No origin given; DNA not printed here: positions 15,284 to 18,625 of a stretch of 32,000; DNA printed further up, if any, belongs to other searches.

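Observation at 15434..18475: A CoxE-type vWA protein rebuilt as a membrane protein, with MIDAS residues replaced and a pentapeptide beta-helix attached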

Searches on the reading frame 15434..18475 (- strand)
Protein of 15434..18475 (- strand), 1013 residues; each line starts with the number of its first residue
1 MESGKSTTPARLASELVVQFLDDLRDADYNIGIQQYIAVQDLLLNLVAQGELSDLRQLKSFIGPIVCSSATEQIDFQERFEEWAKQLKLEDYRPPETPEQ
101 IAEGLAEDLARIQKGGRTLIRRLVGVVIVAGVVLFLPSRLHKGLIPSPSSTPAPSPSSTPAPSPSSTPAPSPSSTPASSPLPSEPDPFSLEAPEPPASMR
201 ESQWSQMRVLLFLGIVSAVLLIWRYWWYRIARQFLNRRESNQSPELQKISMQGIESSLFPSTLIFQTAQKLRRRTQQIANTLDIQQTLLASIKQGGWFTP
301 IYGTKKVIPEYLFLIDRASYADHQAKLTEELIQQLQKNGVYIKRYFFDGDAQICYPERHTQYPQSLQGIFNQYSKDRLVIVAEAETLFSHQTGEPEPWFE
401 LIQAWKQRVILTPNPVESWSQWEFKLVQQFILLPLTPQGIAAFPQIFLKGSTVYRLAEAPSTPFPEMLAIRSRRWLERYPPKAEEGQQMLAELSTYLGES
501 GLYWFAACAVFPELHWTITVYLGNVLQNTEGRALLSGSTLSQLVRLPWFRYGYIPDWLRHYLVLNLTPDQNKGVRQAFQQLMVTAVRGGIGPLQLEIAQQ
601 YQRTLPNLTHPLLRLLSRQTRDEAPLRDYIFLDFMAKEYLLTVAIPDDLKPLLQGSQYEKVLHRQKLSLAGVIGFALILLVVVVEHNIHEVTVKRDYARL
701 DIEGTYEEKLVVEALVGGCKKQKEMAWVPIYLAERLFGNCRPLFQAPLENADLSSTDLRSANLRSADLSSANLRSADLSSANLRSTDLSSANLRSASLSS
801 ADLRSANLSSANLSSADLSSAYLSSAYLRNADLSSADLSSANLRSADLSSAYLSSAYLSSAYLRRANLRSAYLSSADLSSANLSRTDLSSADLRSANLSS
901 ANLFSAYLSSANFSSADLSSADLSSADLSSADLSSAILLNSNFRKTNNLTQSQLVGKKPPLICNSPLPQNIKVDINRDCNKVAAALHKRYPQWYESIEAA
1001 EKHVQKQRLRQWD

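Call 3: search_protein_families(library=pfam, proteins=[window:15434-18475:-], max_evalue=0.1)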
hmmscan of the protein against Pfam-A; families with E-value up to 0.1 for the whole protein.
window:15434-18475:- (1013 aa): 4 families
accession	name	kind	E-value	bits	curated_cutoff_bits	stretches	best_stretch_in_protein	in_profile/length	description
PF00805.28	Pentapeptide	-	2.3e-42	142.5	20.2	7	811-849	1-39/40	Pentapeptide repeats (8 copies)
PF13599.13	Pentapeptide_4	-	1.7e-17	63.7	38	3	747-817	7-77/78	Pentapeptide repeat region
PF25296.1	Decapeptide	-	5.3e-12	45.9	45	3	761-823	5-67/74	Decapeptide repeat region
PF13576.12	Pentapeptide_3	-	2.7e-07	31.1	27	0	909-950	2-45/48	Pentapeptide repeats (9 copies)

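Call 4: search_protein_families(library=ncbifam, proteins=[window:15434-18475:-], max_evalue=0.1)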
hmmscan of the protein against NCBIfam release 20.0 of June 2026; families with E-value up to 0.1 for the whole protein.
window:15434-18475:- (1013 aa): 18 families
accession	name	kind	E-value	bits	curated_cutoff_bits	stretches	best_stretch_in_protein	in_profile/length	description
NF047416.1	penta_HetL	equivalog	2.5e-39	135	260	2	801-953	68-217/218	heterocyst differentiation pentapeptide repeat protein HetL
NF052603.1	penta_Alr5209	equivalog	2.6e-39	133.8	125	3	748-826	15-93/113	Alr5209 family pentapeptide repeat protein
NF011744.0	PRK15197.1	equivalog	4.2e-27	95.1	274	3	748-834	166-252/291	SPI-2 type III secretion system effector PipB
NF033086.2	penta_rpt_Qnr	equivalog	1.3e-21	77.3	240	2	732-888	32-188/211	Qnr family pentapeptide repeat protein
NF011743.0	PRK15196.1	equivalog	9.7e-21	74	354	2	802-949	153-300/350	type III secretion system effector PipB2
NF000421.1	penta_rpt_QnrVC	exception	1.3e-14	54.7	460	2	734-877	40-183/218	QnrVC family quinolone resistance pentapeptide repeat protein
NF033900.0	T4SS_IcmE_DotG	equivalog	1.6e-14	53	750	1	749-947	170-362/1008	type IVB secretion system protein DotG/IcmE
NF000071.4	penta_rpt_QnrA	exception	8.6e-14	51.8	450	2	734-885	40-191/218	QnrA family quinolone resistance pentapeptide repeat protein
NF000056.3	penta_rpt_QnrS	exception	4e-13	49.5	460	2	799-934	60-195/218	QnrS family quinolone resistance pentapeptide repeat protein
NF000349.1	mfpA_AE000516.2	equivalog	1.5e-12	47.7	360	3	750-802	111-163/183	pentapeptide repeat protein MfpA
NF000420.1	penta_rpt_QnrB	exception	2.2e-12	47.4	460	2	754-893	36-181/214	QnrB family quinolone resistance pentapeptide repeat protein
NF012152.0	penta_rpt_QnrC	exception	9.6e-12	45.3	500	1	751-935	11-196/221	QnrC family quinolone resistance pentapeptide repeat protein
NF012151.0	penta_rpt_QnrAS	exception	1.3e-11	45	490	1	712-888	19-194/218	QnrAS family quinolone resistance pentapeptide repeat protein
NF038182.1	penta_rpt_SmQnr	exception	4e-11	43.1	460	2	762-849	111-198/215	SmQnr family pentapeptide repeat protein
NF000139.2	penta_rpt_QnrD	exception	6.4e-11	42.6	425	2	782-954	34-196/214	QnrD family quinolone resistance pentapeptide repeat protein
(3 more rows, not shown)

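Call 6: search_protein_families(library=padloc, proteins=[window:15434-18475:-], max_evalue=0.1)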
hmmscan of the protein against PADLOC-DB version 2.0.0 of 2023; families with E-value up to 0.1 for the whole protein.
window:15434-18475:- (1013 aa): 0 families

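Call 24: find_encoding_contigs(protein=window:15434-18475:-, flank=6000, max_places=3)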
Protein window:15434-18475:- (1013 aa): no gene with exactly this product is on record in the collection.

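Call 87: predict_structure(alignment_id=A10)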
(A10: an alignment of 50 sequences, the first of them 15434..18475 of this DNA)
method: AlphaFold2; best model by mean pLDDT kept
length: 1013 residues; sequences in the alignment: 50
mean_pLDDT: 65.6   pTM: 0.56
mean pLDDT of the five models: 65.6, 65.2, 65.0, 64.8, 62.9
residues with pLDDT >= 90: 387; 70-90: 151; 50-70: 92; < 50: 383
segments of 3 or more residues with pLDDT < 50: 1-4, 142-169, 171-186, 188-194, 639-647, 652-654, 656-664, 689-979, 1007-1013
pLDDT, mean of each block of 10 residues (from residue 1): 54 84 95 93 89 90 96 96 82 69 85 91 93 77 43 36 39 39 43 50 81 91 91 74 53 71 96 92 95 96 94 97 96 97 97 91 96 97 95 95 96 93 95 95 93 78 92 93 96 96 97 91 95 91 96 95 95 91 62 66 77 78 77 73 45 47 51 61 57 44 31 27 28 26 31 30 26 26 27 26 27 30 28 29 25 26 26 26 28 27 23 26 30 26 26 30 28 39 68 72 58 36
secondary structure, 60 per line:
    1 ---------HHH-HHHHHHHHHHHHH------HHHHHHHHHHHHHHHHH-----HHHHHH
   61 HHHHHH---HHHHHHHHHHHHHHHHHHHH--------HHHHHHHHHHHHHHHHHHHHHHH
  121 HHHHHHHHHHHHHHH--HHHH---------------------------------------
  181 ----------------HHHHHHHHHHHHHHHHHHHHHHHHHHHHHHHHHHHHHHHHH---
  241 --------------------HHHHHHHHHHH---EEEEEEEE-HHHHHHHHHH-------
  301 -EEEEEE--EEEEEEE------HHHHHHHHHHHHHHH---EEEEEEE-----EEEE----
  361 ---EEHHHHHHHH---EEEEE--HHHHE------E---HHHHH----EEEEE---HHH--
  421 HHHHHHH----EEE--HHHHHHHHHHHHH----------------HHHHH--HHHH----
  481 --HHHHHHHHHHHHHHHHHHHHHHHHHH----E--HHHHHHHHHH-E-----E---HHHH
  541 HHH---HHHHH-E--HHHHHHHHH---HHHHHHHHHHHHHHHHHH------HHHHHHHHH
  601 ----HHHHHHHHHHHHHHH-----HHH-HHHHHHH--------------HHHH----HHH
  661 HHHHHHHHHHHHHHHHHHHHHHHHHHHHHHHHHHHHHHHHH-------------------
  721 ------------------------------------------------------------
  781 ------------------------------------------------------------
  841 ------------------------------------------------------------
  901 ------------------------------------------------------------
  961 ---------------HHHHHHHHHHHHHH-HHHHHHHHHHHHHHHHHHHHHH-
elements in order (helices of 4 or more, strands of 3 or more residues): H14-26 H33-49 H55-66 H70-89 H98-135 H138-141 H197-237 H261-271 E275-282 H284-293 E302-307 E310-316 H323-337 E341-347 E353-356 H366-373 E377-381 H384-387 H399-403 E408-412 H421-427 E432-434 H437-449 H466-470 H473-476 H483-508 H516-525 H537-543 H547-551 H556-564 H568-585 H592-600 H605-619 H629-635 H650-653 H658-701 H976-989 H991-1012

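Call 90: fold_search(model_id=the predicted structure, library=pdb)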
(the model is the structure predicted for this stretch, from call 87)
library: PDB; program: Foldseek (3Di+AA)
matches with E <= 10: 741; with E <= 0.001: 0
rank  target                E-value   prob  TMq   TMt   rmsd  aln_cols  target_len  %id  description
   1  9qhf_G                1.8e-03  1.00  0.10  0.33  10.9       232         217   15  NorQD complex state 3 from Jhaorihella thermophila (released 2026-03-25)
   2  9qh6_G                2.8e-03  1.00  0.11  0.31  10.7       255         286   14  NorQ in complex with NorD VWA domain from Paracoccus denitrificans (released 2026-03-25)
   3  9qhe_G                5.8e-03  1.00  0.11  0.36   9.9       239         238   12  NorQD complex state 2 from Jhaorihella thermophila (released 2026-03-25)
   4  7w9x_A                1.5e-02  0.51  0.09  0.19  17.2       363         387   14  Crystal structure of Bacillus subtilis YugJ in complex with nickel (released 2022-12-07)
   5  8fwz_A                2.0e-02  0.97  0.08  0.31  11.1       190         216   15  Crystal structure of the Trypanosoma cruzi hypoxanthine-guanine-xanthine phosphoribosyltransferase (HGXPRT), isoform D (released 2023-07-19)
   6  7w9z_A                2.6e-02  0.33  0.09  0.18  17.6       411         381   11  Crystal structure of Bacillus subtilis YugJ in complex with NADP and nitrate (released 2022-12-07)
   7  8fwy_A                2.7e-02  0.96  0.08  0.31  11.0       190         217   15  Crystal structure of the Trypanosoma cruzi hypoxanthine-guanine-xanthine phosphoribosyltransferase (HGXPRT), isoform D (released 2023-07-19)
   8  7w9y_A                2.7e-02  0.33  0.09  0.17  17.3       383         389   13  Crystal structure of Bacillus subtilis YugJ in complex with NADP and nickel (released 2022-12-07)
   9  5irn                  2.7e-02  0.23  0.09  0.11  21.7       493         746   12  Crystal structure of rabbit NOD2 in an ADP-bound state (Crystal form1) (released 2016-06-29)
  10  5irm_C                3.8e-02  0.23  0.10  0.12  22.4       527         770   11  Crystal structure of rabbit NOD2 in an ADP-bound state (Crystal form2) (released 2016-06-29)
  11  2ehj_A                4.9e-02  0.93  0.09  0.35   9.9       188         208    8  Structure of Uracil phosphoribosyl transferase (released 2008-03-11)
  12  8fx3_B                5.4e-02  0.91  0.08  0.31  12.2       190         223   15  Crystal structure of the Trypanosoma cruzi hypoxanthine-guanine-xanthine phosphoribosyltransferase (HGXPRT), isoform D (released 2023-07-19)
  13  5irm_A                5.6e-02  0.23  0.10  0.12  23.4       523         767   10  Crystal structure of rabbit NOD2 in an ADP-bound state (Crystal form2) (released 2016-06-29)
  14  8fx2_A                5.9e-02  0.91  0.08  0.31  10.7       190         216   15  Crystal structure of the Trypanosoma cruzi hypoxanthine-guanine-xanthine phosphoribosyltransferase (HGXPRT), isoform D (released 2023-07-19)
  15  7w9y_D                6.2e-02  0.25  0.09  0.18  17.3       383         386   13  Crystal structure of Bacillus subtilis YugJ in complex with NADP and nickel (released 2022-12-07)
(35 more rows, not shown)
